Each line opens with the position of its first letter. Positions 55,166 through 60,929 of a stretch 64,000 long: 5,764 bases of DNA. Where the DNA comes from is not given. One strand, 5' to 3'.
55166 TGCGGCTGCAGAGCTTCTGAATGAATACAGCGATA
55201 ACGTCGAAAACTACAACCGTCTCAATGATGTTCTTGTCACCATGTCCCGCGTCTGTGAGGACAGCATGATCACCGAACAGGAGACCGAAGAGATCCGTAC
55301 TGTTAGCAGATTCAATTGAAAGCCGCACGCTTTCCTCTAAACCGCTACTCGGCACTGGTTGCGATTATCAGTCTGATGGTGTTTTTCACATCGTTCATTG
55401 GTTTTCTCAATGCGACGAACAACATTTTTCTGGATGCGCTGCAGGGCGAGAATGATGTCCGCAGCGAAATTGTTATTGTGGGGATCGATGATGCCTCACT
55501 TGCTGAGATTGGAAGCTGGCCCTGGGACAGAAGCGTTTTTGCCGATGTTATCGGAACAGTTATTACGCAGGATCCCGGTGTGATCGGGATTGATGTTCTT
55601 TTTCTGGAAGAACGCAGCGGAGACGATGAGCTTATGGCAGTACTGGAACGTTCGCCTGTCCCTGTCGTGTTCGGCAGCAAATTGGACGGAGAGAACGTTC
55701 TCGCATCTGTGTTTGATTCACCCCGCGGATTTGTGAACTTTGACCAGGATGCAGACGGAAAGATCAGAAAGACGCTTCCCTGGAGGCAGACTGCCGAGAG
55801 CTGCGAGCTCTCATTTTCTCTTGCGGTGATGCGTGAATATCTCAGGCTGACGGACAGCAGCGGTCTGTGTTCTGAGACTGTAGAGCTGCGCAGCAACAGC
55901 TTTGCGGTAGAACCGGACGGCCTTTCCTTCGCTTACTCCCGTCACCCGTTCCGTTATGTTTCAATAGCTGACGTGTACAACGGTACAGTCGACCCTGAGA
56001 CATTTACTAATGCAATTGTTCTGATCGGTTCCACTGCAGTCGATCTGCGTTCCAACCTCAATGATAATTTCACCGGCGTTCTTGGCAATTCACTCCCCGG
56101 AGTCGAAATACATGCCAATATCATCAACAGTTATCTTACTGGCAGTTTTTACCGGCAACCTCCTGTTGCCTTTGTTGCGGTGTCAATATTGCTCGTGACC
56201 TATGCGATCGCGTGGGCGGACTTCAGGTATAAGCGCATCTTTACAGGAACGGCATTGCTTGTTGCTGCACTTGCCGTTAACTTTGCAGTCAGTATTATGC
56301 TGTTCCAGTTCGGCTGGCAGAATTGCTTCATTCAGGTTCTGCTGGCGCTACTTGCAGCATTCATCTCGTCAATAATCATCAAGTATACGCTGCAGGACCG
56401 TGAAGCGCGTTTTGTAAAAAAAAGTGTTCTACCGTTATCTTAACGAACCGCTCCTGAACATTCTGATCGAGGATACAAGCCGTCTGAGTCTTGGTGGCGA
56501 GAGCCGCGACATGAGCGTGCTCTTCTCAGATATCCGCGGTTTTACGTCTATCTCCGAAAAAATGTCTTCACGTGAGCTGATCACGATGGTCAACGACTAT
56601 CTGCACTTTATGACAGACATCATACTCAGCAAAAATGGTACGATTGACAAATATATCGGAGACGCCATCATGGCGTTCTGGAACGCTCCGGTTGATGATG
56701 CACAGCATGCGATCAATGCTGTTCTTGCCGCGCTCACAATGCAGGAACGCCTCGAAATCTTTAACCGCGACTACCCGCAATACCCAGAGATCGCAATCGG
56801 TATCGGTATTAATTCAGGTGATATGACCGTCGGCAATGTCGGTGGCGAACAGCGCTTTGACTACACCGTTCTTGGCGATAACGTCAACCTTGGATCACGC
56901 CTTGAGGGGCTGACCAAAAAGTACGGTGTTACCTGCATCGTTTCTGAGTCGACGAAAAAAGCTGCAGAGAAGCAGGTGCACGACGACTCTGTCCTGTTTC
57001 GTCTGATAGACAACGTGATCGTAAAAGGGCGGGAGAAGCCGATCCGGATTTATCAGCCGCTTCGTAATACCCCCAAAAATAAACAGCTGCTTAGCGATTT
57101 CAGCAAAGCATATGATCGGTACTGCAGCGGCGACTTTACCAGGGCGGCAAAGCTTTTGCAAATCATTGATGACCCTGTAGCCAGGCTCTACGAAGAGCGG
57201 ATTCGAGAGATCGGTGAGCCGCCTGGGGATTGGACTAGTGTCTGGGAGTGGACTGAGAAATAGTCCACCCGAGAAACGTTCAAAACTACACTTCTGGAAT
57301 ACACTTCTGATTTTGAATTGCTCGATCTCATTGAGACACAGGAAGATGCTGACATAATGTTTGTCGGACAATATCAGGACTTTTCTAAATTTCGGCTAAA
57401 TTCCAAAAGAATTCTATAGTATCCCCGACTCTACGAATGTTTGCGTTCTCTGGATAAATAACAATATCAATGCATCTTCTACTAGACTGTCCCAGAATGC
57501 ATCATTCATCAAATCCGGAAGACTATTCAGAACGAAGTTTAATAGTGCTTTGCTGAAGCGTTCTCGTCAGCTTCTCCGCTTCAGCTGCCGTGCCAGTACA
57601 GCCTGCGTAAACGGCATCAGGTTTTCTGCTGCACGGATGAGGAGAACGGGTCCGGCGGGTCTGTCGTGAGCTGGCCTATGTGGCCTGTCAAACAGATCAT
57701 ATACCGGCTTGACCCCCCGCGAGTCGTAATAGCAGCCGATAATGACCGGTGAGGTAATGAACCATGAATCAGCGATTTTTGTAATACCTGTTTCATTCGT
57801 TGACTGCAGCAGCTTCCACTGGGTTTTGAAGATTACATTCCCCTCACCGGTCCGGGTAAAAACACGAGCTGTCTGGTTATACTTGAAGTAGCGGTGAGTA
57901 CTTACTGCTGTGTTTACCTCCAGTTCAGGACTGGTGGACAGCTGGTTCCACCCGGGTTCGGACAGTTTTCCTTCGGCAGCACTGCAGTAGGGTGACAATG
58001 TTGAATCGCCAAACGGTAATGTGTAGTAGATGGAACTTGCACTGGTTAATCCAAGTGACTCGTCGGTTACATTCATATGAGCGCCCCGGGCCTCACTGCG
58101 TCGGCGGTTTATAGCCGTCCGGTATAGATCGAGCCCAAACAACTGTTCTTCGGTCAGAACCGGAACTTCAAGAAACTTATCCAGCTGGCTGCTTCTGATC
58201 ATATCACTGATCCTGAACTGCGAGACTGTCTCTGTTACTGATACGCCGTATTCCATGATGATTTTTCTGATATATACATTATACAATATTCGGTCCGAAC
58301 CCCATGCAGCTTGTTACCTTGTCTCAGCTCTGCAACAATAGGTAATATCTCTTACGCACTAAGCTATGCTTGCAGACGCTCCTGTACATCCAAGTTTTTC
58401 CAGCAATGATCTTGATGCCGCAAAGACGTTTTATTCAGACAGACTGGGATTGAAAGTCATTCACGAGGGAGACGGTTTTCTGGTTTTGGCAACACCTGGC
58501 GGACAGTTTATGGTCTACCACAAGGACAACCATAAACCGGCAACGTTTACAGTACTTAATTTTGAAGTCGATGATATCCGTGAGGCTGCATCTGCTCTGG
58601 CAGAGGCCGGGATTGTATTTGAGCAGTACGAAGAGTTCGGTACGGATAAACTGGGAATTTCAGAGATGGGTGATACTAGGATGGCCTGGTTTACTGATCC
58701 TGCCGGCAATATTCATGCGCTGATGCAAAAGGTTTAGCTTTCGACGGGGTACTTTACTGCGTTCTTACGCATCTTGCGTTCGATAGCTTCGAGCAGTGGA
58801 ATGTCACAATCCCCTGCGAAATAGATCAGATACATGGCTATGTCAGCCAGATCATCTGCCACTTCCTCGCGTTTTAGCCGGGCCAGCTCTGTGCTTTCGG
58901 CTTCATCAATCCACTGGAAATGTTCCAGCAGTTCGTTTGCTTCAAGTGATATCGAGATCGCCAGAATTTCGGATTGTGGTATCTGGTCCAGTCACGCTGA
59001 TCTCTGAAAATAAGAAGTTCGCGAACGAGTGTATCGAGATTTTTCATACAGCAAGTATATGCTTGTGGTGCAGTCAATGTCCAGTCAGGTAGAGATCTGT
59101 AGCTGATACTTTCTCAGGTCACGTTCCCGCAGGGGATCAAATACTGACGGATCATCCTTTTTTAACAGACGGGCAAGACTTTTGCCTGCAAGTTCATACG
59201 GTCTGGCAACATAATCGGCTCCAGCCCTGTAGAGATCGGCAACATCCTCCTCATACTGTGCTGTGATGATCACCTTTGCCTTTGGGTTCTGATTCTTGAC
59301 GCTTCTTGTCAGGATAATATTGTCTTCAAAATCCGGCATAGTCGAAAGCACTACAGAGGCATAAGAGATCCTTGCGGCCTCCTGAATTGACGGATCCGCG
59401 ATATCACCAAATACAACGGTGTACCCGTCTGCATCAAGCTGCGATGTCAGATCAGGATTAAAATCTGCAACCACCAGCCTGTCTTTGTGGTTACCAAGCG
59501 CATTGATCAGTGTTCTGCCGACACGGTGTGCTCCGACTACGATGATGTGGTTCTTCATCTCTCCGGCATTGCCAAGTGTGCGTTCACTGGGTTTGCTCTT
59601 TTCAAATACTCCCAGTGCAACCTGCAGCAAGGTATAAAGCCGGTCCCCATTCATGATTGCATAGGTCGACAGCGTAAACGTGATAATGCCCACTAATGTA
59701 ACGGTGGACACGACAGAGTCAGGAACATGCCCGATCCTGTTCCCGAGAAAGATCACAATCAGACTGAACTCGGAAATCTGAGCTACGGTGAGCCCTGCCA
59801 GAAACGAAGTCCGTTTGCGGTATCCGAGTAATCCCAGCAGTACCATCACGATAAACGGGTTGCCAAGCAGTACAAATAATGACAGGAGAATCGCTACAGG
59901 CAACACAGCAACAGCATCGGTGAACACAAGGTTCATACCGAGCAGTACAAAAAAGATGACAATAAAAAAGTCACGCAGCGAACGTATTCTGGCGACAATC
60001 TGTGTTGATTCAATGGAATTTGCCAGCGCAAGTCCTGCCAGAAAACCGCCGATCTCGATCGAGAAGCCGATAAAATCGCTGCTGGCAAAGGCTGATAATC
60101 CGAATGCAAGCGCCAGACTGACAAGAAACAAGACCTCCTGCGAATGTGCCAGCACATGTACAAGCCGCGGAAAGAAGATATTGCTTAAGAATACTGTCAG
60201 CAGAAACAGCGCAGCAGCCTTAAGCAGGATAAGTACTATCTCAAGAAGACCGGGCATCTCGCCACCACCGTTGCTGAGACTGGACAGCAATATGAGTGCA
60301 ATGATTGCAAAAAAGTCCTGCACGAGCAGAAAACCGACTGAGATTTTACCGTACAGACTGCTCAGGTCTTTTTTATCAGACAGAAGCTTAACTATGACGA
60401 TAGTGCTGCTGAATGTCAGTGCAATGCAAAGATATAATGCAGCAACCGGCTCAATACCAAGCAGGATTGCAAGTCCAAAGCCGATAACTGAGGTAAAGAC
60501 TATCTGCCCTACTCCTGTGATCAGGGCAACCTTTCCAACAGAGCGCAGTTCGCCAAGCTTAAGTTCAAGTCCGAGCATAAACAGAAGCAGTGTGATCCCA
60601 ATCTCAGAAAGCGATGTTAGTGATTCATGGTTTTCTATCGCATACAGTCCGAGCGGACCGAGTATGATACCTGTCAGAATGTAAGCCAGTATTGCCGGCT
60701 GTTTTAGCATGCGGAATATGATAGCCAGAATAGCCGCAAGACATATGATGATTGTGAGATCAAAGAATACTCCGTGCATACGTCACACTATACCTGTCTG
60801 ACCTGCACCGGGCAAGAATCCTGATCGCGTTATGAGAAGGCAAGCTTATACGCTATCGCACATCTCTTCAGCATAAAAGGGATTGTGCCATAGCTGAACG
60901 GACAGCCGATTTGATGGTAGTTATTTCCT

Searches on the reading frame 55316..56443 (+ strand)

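Call 30: search_protein_families(library=pfam, proteins=[window:55316-56443:+], max_evalue=0.001)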
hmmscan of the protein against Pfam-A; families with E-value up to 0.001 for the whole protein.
window:55316-56443:+ (375 aa): 1 family
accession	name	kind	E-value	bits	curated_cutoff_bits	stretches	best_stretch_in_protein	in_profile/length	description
PF05226.16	CHASE2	-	4.6e-46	157.9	26.3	1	20-289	4-238/257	CHASE2 domain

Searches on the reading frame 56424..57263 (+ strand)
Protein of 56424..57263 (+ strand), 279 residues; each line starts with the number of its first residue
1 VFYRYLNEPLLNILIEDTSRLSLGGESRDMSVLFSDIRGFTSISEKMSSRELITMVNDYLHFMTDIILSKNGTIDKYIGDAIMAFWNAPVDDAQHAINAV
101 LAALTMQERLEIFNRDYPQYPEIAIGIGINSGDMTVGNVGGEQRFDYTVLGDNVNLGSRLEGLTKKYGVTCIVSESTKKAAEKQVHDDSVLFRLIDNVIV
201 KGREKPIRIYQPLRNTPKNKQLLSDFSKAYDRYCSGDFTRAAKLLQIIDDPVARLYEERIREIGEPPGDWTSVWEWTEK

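Call 30: search_protein_families(library=pfam, proteins=[window:56424-57263:+], max_evalue=0.001)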
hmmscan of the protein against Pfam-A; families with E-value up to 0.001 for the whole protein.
window:56424-57263:+ (279 aa): 1 family
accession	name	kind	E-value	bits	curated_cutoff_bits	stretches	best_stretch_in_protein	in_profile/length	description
PF00211.25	Guanylate_cyc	-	3e-23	82.8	21.9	1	28-206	7-176/183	Adenylate and Guanylate cyclase catalytic domain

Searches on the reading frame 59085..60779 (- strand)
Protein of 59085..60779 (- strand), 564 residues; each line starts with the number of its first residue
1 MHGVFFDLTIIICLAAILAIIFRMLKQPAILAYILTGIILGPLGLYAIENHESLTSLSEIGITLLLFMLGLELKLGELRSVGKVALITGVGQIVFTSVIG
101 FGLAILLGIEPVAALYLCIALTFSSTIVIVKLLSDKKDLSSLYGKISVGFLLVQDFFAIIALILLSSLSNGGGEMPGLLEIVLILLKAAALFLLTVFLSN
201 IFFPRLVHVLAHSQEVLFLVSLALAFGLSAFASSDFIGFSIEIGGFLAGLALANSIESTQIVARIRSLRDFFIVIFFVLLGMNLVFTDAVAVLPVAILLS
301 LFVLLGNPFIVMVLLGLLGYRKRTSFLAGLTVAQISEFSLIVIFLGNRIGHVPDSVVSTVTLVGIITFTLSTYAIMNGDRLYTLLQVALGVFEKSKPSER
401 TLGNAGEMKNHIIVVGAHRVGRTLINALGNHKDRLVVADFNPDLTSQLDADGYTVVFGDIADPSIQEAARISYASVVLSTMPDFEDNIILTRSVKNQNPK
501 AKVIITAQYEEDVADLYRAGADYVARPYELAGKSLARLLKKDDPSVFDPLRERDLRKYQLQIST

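Call 22: search_protein_families(library=ncbifam, proteins=[window:59085-60779:-], max_evalue=0.00001)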
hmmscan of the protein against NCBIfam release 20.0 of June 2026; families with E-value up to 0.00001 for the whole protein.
window:59085-60779:- (564 aa): 7 families
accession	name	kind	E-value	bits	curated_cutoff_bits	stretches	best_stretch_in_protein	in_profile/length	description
NF007950.1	PRK10669.1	equivalog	4.1e-52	177.8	700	1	12-525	15-533/547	YbaL family putative K(+) efflux transporter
TIGR00932.1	2a37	subfamily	3e-47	161.5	238.3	1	14-284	3-274/275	monovalent cation:proton antiporter-2 (CPA2) family protein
NF002924.0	PRK03562.1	equivalog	2.3e-45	155.2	752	1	10-526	12-519/623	glutathione-regulated potassium-efflux system protein KefC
NF002973.0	PRK03659.1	equivalog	3.6e-40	138.1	804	1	9-526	10-517/602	glutathione-regulated potassium-efflux system protein KefB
NF045626.1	FeTrans_MagA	equivalog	1.2e-39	136.4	700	1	9-383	11-382/386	iron transporter MagA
NF007828.0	PRK10537.1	equivalog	2.8e-08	33.1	425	1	408-542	249-381/403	voltage-gated potassium channel protein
NF007039.0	PRK09496.3-2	equivalog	2.3e-07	30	293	1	411-561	2-157/446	Trk system potassium transporter TrkA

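Call 77: find_encoding_contigs(protein=window:59085-60779:-, flank=10000, max_places=4)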
Protein window:59085-60779:- (564 aa): no gene with exactly this product is on record in the collection.
